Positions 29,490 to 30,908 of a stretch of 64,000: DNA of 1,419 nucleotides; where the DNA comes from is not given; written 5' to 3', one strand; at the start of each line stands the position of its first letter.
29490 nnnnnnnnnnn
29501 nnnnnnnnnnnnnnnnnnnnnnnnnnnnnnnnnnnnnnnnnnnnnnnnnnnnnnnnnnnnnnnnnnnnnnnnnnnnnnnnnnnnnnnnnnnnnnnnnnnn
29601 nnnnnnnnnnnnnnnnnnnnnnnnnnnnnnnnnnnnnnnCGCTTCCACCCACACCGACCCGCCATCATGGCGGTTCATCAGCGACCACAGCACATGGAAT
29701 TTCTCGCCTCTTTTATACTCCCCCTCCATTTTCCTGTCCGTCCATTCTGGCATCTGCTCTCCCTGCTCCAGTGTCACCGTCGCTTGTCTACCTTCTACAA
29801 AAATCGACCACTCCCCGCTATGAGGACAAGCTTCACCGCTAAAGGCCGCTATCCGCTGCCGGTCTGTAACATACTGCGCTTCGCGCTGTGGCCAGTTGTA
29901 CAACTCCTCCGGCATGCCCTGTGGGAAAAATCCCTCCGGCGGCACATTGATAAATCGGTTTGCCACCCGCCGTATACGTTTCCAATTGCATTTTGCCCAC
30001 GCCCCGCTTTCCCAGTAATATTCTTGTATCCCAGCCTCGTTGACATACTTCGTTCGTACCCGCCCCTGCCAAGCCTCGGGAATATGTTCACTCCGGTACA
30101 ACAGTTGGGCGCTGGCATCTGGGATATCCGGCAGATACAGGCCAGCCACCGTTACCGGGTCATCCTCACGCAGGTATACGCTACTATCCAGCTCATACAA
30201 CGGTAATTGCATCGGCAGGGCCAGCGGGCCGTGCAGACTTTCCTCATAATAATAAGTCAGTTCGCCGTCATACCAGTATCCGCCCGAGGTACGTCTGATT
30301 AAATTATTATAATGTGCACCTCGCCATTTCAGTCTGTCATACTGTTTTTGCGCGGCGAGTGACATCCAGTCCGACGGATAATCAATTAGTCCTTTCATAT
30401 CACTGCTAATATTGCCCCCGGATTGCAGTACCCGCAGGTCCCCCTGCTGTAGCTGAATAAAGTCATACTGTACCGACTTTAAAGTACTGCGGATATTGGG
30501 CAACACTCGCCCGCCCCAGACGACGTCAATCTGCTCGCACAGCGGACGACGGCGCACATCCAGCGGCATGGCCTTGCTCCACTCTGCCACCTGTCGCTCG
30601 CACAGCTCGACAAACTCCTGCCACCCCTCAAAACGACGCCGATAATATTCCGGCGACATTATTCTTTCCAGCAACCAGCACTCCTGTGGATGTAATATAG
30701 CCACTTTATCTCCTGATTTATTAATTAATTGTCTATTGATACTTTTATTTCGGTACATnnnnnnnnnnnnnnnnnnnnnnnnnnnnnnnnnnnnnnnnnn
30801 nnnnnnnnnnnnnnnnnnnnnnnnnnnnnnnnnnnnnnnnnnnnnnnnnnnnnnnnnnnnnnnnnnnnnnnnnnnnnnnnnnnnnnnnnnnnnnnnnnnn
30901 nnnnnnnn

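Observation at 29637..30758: Unrecognised Trp/Tyr-rich cytoplasmic protein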

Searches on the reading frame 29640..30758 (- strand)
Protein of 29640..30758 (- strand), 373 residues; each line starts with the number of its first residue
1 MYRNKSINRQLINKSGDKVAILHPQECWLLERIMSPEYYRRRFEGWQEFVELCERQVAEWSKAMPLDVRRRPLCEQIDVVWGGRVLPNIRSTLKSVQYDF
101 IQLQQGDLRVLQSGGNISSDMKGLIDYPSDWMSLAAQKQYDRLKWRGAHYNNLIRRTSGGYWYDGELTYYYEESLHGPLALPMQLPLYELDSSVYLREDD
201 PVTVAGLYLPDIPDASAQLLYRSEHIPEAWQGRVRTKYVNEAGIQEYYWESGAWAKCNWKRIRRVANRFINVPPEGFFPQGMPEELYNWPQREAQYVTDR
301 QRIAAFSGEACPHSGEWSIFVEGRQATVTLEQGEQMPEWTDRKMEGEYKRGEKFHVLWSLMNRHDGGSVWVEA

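Call 7: profile_search(protein=window:29640-30758:-)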
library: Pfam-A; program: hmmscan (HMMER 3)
A. the first sequence (373 residues): domains with independent E <= 10: 1; with E <= 0.001: 0
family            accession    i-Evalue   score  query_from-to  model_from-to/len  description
ATP-sulfurylase   PF01747.23        0.2    11.4     290-342       152-202/212  ATP-sulfurylase

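Call 8: search_protein_families(proteins=[window:29640-30758:-], library=ncbifam, max_evalue=1)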
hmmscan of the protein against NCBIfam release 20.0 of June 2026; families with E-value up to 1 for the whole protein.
window:29640-30758:- (373 aa): 0 families

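Call 9: search_protein_families(proteins=[window:29640-30758:-], library=padloc, max_evalue=1)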
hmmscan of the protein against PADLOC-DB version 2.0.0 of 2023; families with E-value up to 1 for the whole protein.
window:29640-30758:- (373 aa): 0 families

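Call 10: find_homologous_proteins(query=window:29640-30704:-, max_evalue=0.001)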
Query window:29640-30704:- (355 aa): 54 proteins with E <= 0.001 among 1264 candidates.
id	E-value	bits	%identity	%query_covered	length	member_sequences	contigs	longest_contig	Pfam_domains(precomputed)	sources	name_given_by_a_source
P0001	2.9e-238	808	97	100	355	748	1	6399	-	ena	-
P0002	3.7e-179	614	74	99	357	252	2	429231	-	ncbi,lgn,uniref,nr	ncbi:hypothetical protein [Klebsiella pneumoniae]|uniref:hypothetical protein n=1 Tax=Klebsiella pne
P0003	6.3e-176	603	71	100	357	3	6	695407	-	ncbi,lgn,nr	ncbi:hypothetical protein U1K26_000971 [Salmonella enterica]|nr:hypothetical protein [Salmonella ent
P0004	1.5e-171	589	71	99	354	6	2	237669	-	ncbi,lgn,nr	ncbi:hypothetical protein FNI11_04920 [Salmonella enterica subsp. salamae]|nr:hypothetical protein [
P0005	1.7e-141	490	96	61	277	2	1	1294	-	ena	-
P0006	1.2e-83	299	96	39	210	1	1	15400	-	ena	-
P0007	1.3e-74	270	38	99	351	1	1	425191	-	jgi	jgi:hypothetical protein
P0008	1.1e-71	260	36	99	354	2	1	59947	-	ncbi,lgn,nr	ncbi:TPA: type VI secretion protein ImpA [Enterobacter hormaechei subsp. steigerwaltii]|nr:type VI s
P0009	2.0e-71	259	39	99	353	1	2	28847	-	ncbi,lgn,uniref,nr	ncbi:type VI secretion protein ImpA [Pantoea sp.]|uniref:type VI secretion protein ImpA n=1 Tax=Pant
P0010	2.1e-71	259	39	99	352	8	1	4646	-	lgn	-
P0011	2.7e-71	259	38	99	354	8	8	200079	-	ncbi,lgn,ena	-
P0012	2.1e-70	256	38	99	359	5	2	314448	-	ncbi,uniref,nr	ncbi:type VI secretion protein ImpA [Enterobacter nematophilus]|uniref:type VI secretion protein Imp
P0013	3.4e-69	252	38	99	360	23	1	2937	-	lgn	-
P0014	4.7e-69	251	38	99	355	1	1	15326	-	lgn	-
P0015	7.0e-69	251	38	100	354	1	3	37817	-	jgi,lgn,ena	-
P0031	5.0e-64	235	36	99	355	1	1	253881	-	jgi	jgi:type VI secretion system protein VasJ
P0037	3.8e-63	232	37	99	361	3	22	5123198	-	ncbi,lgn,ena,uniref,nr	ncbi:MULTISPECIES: type VI secretion protein ImpA [Enterobacter cloacae complex]|uniref:type VI secr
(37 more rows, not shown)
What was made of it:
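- Database names 'type VI secretion protein ImpA' and 'VasJ' are attached to Enterobacter, Pantoea and other homologs (call 10).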

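Call 11: search_solved_structures(query=window:29640-30704:-, max_evalue=10)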
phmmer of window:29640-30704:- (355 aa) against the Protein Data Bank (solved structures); distinct sequences matched with E-value up to 10: 1.
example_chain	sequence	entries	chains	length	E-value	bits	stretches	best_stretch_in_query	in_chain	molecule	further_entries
2bxx_A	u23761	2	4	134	0.4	12.8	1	245-317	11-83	NUCLEOCAPSID PROTEIN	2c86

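Call 12: search_protein_families(proteins=[window:29640-30758:-], library=phrogs, max_evalue=1)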
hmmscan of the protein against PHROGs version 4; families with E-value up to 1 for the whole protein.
window:29640-30758:- (373 aa): 0 families

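Call 13: find_encoding_contigs(protein=P0037, flank=10000, max_places=3)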
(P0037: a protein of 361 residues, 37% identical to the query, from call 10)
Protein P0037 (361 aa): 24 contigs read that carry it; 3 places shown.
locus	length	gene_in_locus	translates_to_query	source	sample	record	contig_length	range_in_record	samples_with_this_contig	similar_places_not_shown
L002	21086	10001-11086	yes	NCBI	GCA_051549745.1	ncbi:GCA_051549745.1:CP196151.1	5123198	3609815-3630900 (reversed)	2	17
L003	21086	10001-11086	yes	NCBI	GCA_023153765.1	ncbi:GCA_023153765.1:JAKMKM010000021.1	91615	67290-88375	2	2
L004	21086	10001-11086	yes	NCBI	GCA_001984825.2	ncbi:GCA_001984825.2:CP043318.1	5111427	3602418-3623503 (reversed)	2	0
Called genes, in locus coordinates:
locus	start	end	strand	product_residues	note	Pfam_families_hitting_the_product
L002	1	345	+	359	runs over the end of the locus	PF06996:T6SS_TssG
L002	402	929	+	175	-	PF12790:T6SS-SciN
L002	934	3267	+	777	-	PF05954:Phage_GPD, PF04717:Phage_base_V, PF13296:T6SS_Vgr, PF10106:DUF2345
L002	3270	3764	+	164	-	PF13503:DUF4123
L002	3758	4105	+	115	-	-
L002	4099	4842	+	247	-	PF15648:Tox-REase-5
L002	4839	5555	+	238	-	PF15579:Imm52 (weak)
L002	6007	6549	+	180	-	PF11745:DUF3304 (weak)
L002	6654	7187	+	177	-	-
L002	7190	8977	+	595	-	PF09994:T6SS_Tle1-like_cat (faint)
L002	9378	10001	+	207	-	-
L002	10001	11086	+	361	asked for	-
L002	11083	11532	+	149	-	PF04965:GPW_gp25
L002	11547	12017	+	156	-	-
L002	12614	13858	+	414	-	PF10544:T5orf172, PF13455:MUG113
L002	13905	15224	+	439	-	PF06812:ImpA_N, PF12486:VasL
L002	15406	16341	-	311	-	PF01226:Form_Nir_trans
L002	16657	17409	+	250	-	PF04333:MlaA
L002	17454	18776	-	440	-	PF03895:YadA_anchor (faint), PF03349:Toluene_X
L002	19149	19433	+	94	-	PF04175:DUF406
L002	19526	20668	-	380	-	PF13011:LZ_Tnp_IS481 (weak), PF13384:HTH_23, PF13518:HTH_28, PF13551:HTH_29 (weak), PF13565:HTH_32, PF13276:HTH_21 (weak), PF00665:rve, PF13683:rve_3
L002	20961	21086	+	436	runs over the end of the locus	PF00108:Thiolase_N, PF02803:Thiolase_C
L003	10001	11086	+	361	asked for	-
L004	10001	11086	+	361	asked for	-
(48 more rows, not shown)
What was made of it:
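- Enterobacter T6SS: 207-aa C-terminal fragment, then homolog, then TssE (call 13).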

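Call 14: find_encoding_contigs(protein=P0031, flank=10000, max_places=2)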
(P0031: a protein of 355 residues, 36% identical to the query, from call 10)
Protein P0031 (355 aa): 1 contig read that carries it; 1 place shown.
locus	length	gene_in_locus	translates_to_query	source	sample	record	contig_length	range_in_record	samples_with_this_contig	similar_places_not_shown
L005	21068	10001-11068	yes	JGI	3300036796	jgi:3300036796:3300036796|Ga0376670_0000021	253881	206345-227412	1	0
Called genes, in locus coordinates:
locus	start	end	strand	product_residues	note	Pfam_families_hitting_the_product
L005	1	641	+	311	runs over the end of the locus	PF07848:PaaX, PF20803:PaaX_M, PF08223:PaaX_C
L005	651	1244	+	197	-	PF00132:Hexapep (weak), PF25084:LbH_EIF2B (faint), PF25087:GMPPB_C (weak), PF00132:Hexapep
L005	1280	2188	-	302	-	PF14525:AraC_binding_2, PF12833:HTH_18, PF00165:HTH_AraC (weak)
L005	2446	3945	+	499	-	PF00171:Aldedh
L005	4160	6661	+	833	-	PF05954:Phage_GPD, PF13296:T6SS_Vgr, PF10106:DUF2345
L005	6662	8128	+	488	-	-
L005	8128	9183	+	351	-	-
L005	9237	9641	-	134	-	-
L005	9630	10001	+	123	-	-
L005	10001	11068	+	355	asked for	-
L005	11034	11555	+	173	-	-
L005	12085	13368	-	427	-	PF02638:GHL10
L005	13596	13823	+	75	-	-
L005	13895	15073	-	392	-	PF07883:Cupin_2 (faint)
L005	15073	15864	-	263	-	PF03328:HpcH_HpaI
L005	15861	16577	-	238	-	PF00561:Abhydrolase_1, PF12697:Abhydrolase_6, PF12146:Hydrolase_4 (weak)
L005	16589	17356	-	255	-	PF00106:adh_short, PF08659:KR, PF23441:SDR, PF01370:Epimerase, PF13561:adh_short_C2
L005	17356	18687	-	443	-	PF00815:Histidinol_dh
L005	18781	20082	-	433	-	PF12832:MFS_1_like, PF07690:MFS_1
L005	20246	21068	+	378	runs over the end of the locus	PF00356:LacI, PF00532:Peripla_BP_1, PF13407:Peripla_BP_4, PF13377:Peripla_BP_3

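Call 22: search_solved_structures(query=A1, max_evalue=10)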
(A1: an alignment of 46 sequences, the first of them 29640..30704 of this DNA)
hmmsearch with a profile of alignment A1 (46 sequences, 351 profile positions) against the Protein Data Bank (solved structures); distinct sequences matched with E-value up to 10: 8.
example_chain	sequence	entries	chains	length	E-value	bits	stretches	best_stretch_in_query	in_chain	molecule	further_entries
4j7j_A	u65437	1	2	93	0.6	12.5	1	265-324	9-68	secreted protein EsxB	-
5zkx_A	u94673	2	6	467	0.65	12.4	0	134-181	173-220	Envelope glycoprotein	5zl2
4j7k_A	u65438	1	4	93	0.71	12.3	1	265-323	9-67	secreted protein EsxB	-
4j42_A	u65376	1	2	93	0.89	12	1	265-324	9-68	secreted protein EsxB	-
4j10_A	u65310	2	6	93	1.1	11.7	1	265-323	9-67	SECRETED PROTEIN ESXB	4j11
5oko_A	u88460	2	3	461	1.1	11.7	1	15-94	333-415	Phosphatidylinositol 3,4,5-trisphosphate 5-phosphatase 2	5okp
5okm_A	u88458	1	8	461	1.1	11.7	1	15-94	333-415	Phosphatidylinositol 3,4,5-trisphosphate 5-phosphatase 2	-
5okn_A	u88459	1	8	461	1.1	11.7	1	15-94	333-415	Phosphatidylinositol 3,4,5-trisphosphate 5-phosphatase 2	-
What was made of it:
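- On Known NADase immunity families (Tsi6, Tni2, RhsI1): phmmer and profile searches of PDB sequences found nothing below E = 0.4 (calls 11, 22).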

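Call 23: profile_search(protein=L005:6662-8125:+)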
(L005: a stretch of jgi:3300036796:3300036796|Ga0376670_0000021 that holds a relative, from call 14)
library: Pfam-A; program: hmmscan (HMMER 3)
A. the first sequence (488 residues): domains with independent E <= 10: 0; with E <= 0.001: 0
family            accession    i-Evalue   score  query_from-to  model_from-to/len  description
(no Pfam family matches the first sequence, even at E <= 10)

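Call 24: find_encoding_contigs(protein=P0002, flank=8000, max_places=3)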
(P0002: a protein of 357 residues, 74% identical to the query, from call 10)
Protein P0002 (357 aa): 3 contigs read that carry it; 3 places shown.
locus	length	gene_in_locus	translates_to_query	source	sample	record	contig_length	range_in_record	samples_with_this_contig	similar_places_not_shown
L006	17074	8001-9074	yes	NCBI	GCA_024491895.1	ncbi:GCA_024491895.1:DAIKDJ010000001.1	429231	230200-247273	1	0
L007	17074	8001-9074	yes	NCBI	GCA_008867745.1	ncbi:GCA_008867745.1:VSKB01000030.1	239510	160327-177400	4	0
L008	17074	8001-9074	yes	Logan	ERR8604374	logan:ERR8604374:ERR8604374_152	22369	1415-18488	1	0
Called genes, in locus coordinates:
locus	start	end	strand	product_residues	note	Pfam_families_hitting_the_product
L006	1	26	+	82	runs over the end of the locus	-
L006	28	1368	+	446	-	PF05936:T6SS_VasE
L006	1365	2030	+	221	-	PF09850:DotU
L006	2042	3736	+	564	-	PF00691:OmpA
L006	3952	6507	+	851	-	PF05954:Phage_GPD, PF04717:Phage_base_V, PF13296:T6SS_Vgr, PF10106:DUF2345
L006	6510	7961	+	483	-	-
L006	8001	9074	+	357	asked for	-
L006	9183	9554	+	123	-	-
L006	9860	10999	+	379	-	-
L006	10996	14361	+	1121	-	PF06761:IcmF-related, PF21070:IcmF_helical, PF06744:IcmF_C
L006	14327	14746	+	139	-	-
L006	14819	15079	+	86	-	PF05488:PAAR_motif (faint)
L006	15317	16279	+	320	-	-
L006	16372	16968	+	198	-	-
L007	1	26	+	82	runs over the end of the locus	-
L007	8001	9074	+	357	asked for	-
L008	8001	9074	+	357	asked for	-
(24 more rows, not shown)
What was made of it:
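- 30705..30744 (-): 40-nt spacer between the effector-remnant stop and the GTG. It contains the Shine-Dalgarno AGGAG at 30714-30710. The equivalent spacer is 39 nt in Klebsiella locus L006 (call 24).
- K. pneumoniae: TssK-TssL-TagL-VgrG-483aa-homolog-...-TssM (call 24).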

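Call 25: find_encoding_contigs(protein=P0003, flank=8000, max_places=3)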
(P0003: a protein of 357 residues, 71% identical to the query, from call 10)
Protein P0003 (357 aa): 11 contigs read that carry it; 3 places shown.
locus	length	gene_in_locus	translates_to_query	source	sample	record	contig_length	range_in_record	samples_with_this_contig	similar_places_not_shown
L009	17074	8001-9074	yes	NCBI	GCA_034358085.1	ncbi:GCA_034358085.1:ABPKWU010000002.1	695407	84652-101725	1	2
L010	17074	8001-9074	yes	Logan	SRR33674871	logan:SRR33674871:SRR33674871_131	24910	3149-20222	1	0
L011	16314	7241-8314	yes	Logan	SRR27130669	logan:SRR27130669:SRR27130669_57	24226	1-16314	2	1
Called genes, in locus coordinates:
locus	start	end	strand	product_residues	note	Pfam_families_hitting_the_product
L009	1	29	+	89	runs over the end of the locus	-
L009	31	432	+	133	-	-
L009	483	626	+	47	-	-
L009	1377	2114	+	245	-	-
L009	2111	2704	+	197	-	-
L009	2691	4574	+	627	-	PF00270:DEAD, PF04851:ResIII (faint), PF13307:Helicase_C_2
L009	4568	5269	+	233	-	-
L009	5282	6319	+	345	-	-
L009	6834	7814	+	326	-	-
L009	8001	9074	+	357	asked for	-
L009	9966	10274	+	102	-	PF15607:Ntox44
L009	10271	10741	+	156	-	-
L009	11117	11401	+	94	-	-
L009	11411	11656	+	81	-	-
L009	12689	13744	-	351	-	PF06812:ImpA_N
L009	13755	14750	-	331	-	PF06996:T6SS_TssG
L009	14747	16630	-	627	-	PF05947:T6SS_TssF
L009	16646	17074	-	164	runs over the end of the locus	PF04965:GPW_gp25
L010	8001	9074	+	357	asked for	-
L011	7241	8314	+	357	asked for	-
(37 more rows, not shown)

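Call 28: search_protein_families(proteins=[L006:6510-7958:+, L005:6662-8125:+, L006:9183-9551:+, L006:9860-10996:+, L009:6834-7811:+], library=ncbifam, max_evalue=0.1)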
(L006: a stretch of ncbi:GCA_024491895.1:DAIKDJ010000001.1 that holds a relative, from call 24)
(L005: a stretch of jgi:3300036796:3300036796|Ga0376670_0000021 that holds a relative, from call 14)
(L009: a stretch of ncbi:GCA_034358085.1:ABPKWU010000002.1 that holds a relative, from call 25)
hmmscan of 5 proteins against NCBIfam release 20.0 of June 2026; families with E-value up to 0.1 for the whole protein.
L006:6510-7958:+ (483 aa): 1 family
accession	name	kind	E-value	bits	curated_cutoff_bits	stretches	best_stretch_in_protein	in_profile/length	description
TIGR00611.2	recf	equivalog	0.0022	17.2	172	1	147-270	136-259/339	DNA replication/repair protein RecF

L005:6662-8125:+ (488 aa): 0 families

L006:9183-9551:+ (123 aa): 0 families

L006:9860-10996:+ (379 aa): 0 families

L009:6834-7811:+ (326 aa): 0 families

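Call 29: search_solved_structures(query=L006:6510-7958:+, max_evalue=10)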
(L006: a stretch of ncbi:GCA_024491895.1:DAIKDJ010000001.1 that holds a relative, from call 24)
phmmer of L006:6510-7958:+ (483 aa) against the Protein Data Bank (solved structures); distinct sequences matched with E-value up to 10: 1.
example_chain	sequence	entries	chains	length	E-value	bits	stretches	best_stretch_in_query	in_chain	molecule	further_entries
5z2v_A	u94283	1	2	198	2.7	10.1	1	299-385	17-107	Recombination protein RecR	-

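Call 30: predict_structure(alignment_id=A1)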
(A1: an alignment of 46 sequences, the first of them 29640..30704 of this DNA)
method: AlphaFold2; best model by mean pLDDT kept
length: 355 residues; sequences in the alignment: 46
mean_pLDDT: 90.1   pTM: 0.87
mean pLDDT of the five models: 90.1, 88.9, 88.2, 86.0, 84.3
residues with pLDDT >= 90: 235; 70-90: 112; 50-70: 8; < 50: 0
segments of 3 or more residues with pLDDT < 50: none
pLDDT, mean of each block of 10 residues (from residue 1): 93 91 94 97 92 90 91 93 86 70 85 93 92 91 91 86 94 93 90 92 84 90 85 92 95 93 92 92 93 97 88 96 75 84 96 85
secondary structure, 60 per line:
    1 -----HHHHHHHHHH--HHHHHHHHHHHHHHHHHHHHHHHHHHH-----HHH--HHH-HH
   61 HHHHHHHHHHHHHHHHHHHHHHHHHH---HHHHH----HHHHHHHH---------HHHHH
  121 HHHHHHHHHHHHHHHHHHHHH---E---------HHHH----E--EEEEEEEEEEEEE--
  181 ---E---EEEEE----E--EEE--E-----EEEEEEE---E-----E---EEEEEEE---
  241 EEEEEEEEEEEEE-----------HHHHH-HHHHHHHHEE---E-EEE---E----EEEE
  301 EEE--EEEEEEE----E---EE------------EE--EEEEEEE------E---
elements in order: H6-15 H18-44 H59-86 H90-94 H99-106 H116-141 H155-158 E166-178 E188-192 E200-202 E211-217 E231-237 E241-253 H265-269 H271-278 E286-288 E297-303 E306-312 E339-345
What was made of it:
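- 29637..30704 (-): Orphan immunity-position gene: 355 codons plus the stop at 29637-29639, GTG start at 30704-30702. It matches WP_001317586.1. The AlphaFold2 model has pLDDT 90 (call 30).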

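Call 35: fold_search(model_id=the predicted structure, library=pdb)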
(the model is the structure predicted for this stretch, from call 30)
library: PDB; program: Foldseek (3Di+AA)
matches with E <= 10: 420; with E <= 0.001: 0
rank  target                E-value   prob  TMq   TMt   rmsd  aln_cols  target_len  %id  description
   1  6e6a_A                2.6e-01  0.20  0.16  0.27   9.9       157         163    9  Triclinic crystal form of IncA G144A point mutant (released 2019-07-10)
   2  4tx5_B                3.2e-01  0.33  0.14  0.27  20.6       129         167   13  Crystal structure of Smac-DIABLO (in space group P65) (released 2015-07-15)
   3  6jx6_D                4.7e-01  0.16  0.13  0.22  19.1       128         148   13  Tetrameric form of Smac (released 2019-12-04)
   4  2y44                  4.7e-01  0.10  0.14  0.22  20.0       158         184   10  Crystal structure of GARP from Trypanosoma congolense (released 2011-03-30)
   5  2e8g_A                5.0e-01  0.13  0.19  0.25  16.9       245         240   11  The structure of protein from P. horikoshii at 1.7 angstrom resolution (released 2008-01-22)
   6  8auw_C                5.3e-01  0.21  0.14  0.27  20.4       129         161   13  Cryo-EM structure of human BIRC6 in complex with SMAC. (released 2023-02-15)
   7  5dfe_QY               5.3e-01  0.04  0.12  0.12  24.6       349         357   11  70S termination complex containing E. coli RF2 (released 2016-10-12)
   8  6n63                  6.3e-01  0.63  0.24  0.49   5.2       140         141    8  Crystal structure of an Iron binding protein (released 2019-07-17)
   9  6jx6_C                6.3e-01  0.21  0.14  0.29  20.5       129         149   13  Tetrameric form of Smac (released 2019-12-04)
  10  8auw_D                6.3e-01  0.20  0.15  0.28  20.3       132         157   13  Cryo-EM structure of human BIRC6 in complex with SMAC. (released 2023-02-15)
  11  3lmf                  7.0e-01  0.72  0.23  0.58   5.3       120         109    8  Crystal Structure of Nmul_A1745 protein from Nitrosospira multiformis, Northeast Structural Genomics Consortium Target N (released 2010-02-16)
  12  4tx5_A                7.4e-01  0.20  0.14  0.26  20.6       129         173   13  Crystal structure of Smac-DIABLO (in space group P65) (released 2015-07-15)
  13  6szs_z                7.8e-01  0.06  0.16  0.16  23.9       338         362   11  Release factor-dependent ribosome rescue by BrfA in the Gram-positive bacterium Bacillus subtilis (released 2019-12-04)
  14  6jx6_A                9.7e-01  0.13  0.13  0.26  19.4       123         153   14  Tetrameric form of Smac (released 2019-12-04)
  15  6xbw_c                1.0e+00  0.16  0.17  0.30   9.2       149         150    9  Cryo-EM structure of V-ATPase from bovine brain, state 1 (released 2020-08-19)
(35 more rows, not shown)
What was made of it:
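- On Known NADase immunity families (Tsi6, Tni2, RhsI1): The best Foldseek E-value was 0.26 (call 35).
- Tried and rejected: The best Foldseek PDB hit had E = 0.26 (call 35).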
